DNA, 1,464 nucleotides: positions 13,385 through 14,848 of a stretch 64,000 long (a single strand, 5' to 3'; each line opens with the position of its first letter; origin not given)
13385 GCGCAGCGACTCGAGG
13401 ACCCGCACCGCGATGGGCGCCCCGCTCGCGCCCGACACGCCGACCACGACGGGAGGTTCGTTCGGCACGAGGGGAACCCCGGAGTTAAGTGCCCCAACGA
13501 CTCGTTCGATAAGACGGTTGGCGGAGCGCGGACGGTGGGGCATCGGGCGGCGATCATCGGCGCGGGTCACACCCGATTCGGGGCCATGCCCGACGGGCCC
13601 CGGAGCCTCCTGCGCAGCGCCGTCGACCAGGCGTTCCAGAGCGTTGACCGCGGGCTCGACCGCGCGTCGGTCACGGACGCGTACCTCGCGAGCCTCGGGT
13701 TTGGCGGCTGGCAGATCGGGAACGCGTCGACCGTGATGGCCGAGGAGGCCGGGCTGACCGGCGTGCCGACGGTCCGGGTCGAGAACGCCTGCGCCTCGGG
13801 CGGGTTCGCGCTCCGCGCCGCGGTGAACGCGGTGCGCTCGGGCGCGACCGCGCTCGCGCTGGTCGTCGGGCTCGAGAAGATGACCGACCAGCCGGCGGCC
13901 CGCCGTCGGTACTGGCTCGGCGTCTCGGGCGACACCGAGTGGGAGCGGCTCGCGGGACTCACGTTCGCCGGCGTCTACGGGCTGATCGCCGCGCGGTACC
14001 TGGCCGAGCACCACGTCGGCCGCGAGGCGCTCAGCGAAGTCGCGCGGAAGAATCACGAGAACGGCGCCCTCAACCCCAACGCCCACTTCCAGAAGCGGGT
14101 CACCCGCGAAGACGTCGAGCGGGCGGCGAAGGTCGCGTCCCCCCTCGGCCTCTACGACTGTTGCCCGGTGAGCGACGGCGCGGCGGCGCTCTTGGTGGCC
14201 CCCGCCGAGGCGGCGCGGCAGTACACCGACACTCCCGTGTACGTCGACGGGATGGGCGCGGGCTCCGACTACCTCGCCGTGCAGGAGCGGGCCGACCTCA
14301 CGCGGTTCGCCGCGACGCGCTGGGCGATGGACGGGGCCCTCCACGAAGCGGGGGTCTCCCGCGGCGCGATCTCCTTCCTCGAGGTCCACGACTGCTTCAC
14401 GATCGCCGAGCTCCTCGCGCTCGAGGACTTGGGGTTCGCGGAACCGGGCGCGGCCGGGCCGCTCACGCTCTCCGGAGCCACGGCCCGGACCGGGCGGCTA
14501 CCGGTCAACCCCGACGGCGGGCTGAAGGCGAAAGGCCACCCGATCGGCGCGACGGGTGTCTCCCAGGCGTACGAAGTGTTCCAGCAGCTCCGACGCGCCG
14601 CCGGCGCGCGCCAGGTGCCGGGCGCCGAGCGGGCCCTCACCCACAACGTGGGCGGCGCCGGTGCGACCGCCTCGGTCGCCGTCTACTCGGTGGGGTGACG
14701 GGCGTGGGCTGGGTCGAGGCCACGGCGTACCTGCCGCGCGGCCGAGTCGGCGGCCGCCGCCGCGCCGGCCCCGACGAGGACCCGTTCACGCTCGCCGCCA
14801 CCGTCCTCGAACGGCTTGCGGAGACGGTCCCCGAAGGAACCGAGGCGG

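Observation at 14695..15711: DUF35 protein fused to a Cys-less, truncated HMG-CoA-synthase-like N-terminal region, translationally coupled to a thiolase.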

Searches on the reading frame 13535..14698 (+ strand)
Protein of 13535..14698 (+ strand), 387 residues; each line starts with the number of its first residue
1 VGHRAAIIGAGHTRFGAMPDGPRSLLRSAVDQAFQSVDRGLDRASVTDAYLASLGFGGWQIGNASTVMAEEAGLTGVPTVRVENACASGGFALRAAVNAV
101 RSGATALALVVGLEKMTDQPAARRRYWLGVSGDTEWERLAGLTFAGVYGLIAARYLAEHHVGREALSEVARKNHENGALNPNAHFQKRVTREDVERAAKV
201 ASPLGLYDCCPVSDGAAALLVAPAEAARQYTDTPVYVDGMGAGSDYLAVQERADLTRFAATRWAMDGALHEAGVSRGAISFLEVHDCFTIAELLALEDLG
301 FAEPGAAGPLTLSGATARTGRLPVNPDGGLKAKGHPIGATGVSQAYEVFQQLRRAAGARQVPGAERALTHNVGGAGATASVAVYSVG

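Call 3: search_protein_families(library=pfam, proteins=[window:13535-14698:+], max_evalue=1)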
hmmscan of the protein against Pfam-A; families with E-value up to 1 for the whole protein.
window:13535-14698:+ (387 aa): 5 families
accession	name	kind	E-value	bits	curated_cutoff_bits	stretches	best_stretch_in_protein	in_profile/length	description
PF22691.2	Thiolase_C_1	-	7.5e-42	142.9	28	1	241-385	1-143/144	Thiolase C-terminal domain-like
PF00108.29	Thiolase_N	-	2.2e-22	80.1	26.4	1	6-224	2-259/260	Thiolase, N-terminal domain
PF02803.24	Thiolase_C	-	7.1e-09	35.8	27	1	262-358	25-103/123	Thiolase, C-terminal domain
PF00109.32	ketoacyl-synt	-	8e-06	26.1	20.8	1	62-119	151-207/252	Beta-ketoacyl synthase, N-terminal domain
PF08545.16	ACP_syn_III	-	3e-05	24.2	24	1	82-118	3-39/80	3-Oxoacyl-[acyl-carrier-protein (ACP)] synthase III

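Call 4: search_protein_families(library=ncbifam, proteins=[window:13535-14698:+], max_evalue=1)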
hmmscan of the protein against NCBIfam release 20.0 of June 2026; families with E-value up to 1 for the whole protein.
window:13535-14698:+ (387 aa): 62 families (the best 25 are shown)
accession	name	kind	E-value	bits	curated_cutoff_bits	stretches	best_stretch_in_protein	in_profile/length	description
NF004720.0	PRK06064.1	subfamily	4.5e-126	420.7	420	1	4-385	3-386/389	thiolase domain-containing protein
NF053570.1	AcCoTHIOL_METTL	equivalog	4.1e-108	361.6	600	1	5-385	4-382/385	acetyl-CoA acetyltransferase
NF004810.0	PRK06157.1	equivalog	7e-96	321.8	403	1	3-383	7-394/400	acetyl-CoA acetyltransferase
NF005704.0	PRK07516.1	subfamily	1.7e-92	310.4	412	1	4-383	3-384/389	thiolase domain-containing protein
NF009228.0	PRK12578.1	subfamily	6.1e-86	288.5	485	1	1-384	1-385/387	thiolase domain-containing protein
NF006102.0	PRK08256.1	subfamily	3.9e-66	223.8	436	1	3-385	3-391/394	lipid-transfer protein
NF004982.0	PRK06365.1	equivalog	3.5e-60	204.2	695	2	7-254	20-267/430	thiolase domain-containing protein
NF004936.0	PRK06289.1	equivalog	2e-58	198.1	375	1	60-383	66-400/405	acetyl-CoA acetyltransferase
NF004811.0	PRK06158.1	subfamily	4.7e-51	174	421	1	4-384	9-378/384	acetyl-CoA acetyltransferase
NF004715.0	PRK06059.1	equivalog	1.4e-50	172.4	424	1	5-383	6-397/399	lipid-transfer protein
NF053628.1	BnzsclthlBbsBGT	equivalog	1.4e-47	162.4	750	1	7-377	9-373/389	benzoylsuccinyl-CoA thiolase subunit BbsB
NF006180.0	PRK08313.1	subfamily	3.8e-47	161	514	1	3-383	4-381/389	thiolase domain-containing protein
NF004721.0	PRK06065.1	equivalog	2.5e-46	158.3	455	1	3-362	10-368/393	thiolase domain-containing protein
NF004722.0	PRK06066.1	equivalog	2.4e-42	145.3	516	1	147-383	145-382/385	thiolase domain-containing protein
NF006010.0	PRK08142.1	subfamily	6.4e-42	143.7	462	1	38-377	39-375/388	thiolase domain-containing protein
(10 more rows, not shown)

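Call 58: search_solved_structures(query=window:13535-14695:+, max_evalue=1e-20, show_alignments=1)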
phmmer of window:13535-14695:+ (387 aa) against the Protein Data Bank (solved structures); distinct sequences matched with E-value up to 1e-20: 16.
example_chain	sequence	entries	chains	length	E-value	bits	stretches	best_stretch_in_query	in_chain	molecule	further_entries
7yvy_A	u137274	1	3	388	3.9e-69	237.2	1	4-383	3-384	Acetyl-CoA acetyltransferase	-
4yzo_A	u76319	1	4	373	7.3e-66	226.5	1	6-384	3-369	Putative acyl-CoA acyltransferase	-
6esq_A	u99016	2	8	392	5.7e-65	223.5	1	5-383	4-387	acetoacetyl-CoA thiolase | Acetyl-CoA acetyltransferase thiolase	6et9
6hsj_A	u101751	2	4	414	6.6e-47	164.1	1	3-387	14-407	SCP2-thiolase (type-1)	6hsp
6hrv_A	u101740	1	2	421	7e-47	164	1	3-387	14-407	SCP2-thiolase (type-1)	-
4bi9_A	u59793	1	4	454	5.5e-45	157.8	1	68-380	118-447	3-KETOACYL-COA THIOLASE, PUTATIVE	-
4bia_A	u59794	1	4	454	1.4e-43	153.2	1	68-380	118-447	3-KETOACYL-COA THIOLASE, PUTATIVE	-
3zbg_A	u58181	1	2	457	7.1e-43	150.8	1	72-383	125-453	3-KETOACYL-COA THIOLASE-LIKE PROTEIN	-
7pxp_C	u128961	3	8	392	2.6e-42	149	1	6-375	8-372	Benzoylsuccinyl-CoA thiolase subunit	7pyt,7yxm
3zbk_A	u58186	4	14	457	1.4e-41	146.5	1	72-383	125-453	3-KETOACYL-COA THIOLASE-LIKE PROTEIN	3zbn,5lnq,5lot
3zbl_A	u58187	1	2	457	1.8e-41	146.2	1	72-383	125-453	3-KETOACYL-COA THIOLASE-LIKE PROTEIN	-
4u4e_A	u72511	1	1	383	1.2e-37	133.7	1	84-383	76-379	Thiolase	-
9skh_I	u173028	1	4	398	3.4e-25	92.7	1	4-383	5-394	2,4-diacetylphloroglucinol biosynthesis protein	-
9skm_I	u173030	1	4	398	8.6e-24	88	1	4-383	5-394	2,4-diacetylphloroglucinol biosynthesis protein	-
5m3k_C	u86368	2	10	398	1.2e-23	87.6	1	4-385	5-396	2,4-diacetylphloroglucinol biosynthesis protein PhlC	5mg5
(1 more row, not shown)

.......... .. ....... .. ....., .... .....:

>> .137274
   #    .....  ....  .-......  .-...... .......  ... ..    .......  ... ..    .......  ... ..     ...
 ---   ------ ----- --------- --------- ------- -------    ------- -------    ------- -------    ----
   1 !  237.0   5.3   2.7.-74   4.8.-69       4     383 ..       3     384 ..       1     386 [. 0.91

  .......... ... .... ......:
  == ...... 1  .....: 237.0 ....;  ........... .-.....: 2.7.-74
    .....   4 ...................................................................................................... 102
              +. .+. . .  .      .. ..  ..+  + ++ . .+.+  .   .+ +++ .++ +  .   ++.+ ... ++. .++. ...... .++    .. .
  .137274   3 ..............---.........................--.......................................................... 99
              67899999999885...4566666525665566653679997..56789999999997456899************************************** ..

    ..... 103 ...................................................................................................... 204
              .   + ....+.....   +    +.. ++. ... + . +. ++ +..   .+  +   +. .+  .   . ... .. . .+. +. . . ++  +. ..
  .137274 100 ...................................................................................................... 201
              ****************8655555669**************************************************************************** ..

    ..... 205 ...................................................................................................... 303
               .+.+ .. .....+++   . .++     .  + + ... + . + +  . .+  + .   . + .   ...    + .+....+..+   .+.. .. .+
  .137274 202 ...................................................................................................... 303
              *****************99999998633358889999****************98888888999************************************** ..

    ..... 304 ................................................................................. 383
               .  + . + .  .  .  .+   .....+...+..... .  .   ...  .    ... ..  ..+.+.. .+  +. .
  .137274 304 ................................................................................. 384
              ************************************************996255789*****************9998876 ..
